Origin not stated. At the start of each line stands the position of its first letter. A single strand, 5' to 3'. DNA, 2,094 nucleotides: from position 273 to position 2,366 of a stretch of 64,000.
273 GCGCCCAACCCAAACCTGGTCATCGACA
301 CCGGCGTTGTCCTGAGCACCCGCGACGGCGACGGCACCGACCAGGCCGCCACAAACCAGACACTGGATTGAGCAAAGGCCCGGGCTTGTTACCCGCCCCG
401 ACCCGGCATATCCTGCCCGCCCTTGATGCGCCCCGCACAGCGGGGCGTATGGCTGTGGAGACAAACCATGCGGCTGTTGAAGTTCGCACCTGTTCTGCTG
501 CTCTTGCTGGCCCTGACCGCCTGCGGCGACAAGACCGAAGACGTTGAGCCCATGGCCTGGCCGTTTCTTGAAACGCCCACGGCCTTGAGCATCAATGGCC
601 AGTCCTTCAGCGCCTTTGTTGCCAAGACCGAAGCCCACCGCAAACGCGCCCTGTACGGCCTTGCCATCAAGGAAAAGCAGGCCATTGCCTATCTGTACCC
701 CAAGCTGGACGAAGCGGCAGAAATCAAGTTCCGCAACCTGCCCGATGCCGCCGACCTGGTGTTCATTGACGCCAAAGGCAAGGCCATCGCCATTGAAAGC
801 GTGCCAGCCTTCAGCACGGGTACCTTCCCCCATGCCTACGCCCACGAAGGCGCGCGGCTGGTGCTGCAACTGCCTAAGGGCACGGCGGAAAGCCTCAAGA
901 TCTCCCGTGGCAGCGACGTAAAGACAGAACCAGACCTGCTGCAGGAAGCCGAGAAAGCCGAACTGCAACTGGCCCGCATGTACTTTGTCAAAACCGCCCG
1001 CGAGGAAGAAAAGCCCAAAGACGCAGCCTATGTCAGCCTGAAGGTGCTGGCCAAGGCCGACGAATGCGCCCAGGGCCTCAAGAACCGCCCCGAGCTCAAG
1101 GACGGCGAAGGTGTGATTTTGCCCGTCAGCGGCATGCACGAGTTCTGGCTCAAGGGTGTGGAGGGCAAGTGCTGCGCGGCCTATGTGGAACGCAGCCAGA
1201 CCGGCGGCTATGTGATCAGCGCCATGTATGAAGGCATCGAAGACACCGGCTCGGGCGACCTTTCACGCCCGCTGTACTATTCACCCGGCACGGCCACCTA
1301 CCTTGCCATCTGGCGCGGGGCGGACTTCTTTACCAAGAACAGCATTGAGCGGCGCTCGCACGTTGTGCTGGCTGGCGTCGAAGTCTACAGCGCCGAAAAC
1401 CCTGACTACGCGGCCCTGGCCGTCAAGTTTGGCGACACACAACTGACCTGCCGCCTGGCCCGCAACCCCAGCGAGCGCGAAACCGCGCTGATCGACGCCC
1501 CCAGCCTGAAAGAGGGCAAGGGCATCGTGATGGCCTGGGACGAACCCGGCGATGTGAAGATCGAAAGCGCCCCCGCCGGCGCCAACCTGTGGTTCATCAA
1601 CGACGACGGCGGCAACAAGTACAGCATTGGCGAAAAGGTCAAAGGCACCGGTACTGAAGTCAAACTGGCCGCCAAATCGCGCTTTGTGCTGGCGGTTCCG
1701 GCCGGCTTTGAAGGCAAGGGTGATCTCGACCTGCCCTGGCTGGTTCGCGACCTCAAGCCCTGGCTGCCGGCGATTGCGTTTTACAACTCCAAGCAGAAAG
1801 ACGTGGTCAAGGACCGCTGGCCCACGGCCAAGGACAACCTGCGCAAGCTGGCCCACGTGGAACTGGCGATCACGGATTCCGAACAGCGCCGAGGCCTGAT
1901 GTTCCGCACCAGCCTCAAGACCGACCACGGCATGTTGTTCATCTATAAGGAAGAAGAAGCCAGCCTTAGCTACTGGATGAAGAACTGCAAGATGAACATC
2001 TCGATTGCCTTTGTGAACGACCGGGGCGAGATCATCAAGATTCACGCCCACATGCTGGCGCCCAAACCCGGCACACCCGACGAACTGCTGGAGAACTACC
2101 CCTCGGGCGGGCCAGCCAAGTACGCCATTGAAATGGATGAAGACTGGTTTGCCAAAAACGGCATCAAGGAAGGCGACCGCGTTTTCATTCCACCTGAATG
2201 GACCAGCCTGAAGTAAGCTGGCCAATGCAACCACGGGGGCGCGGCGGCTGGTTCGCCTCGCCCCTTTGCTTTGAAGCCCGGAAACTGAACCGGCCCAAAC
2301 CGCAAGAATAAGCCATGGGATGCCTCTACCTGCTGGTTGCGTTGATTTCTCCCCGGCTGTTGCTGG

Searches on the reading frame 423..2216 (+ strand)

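Call 69: search_protein_families(library=pfam, proteins=[window:423-2216:+], max_evalue=0.001)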
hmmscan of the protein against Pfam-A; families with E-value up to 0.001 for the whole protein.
window:423-2216:+ (597 aa): 1 family
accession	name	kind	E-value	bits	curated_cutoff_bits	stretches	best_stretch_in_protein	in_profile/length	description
PF02643.20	DUF192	-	1.2e-42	144.3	27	2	478-587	2-94/96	Uncharacterized ACR, COG1430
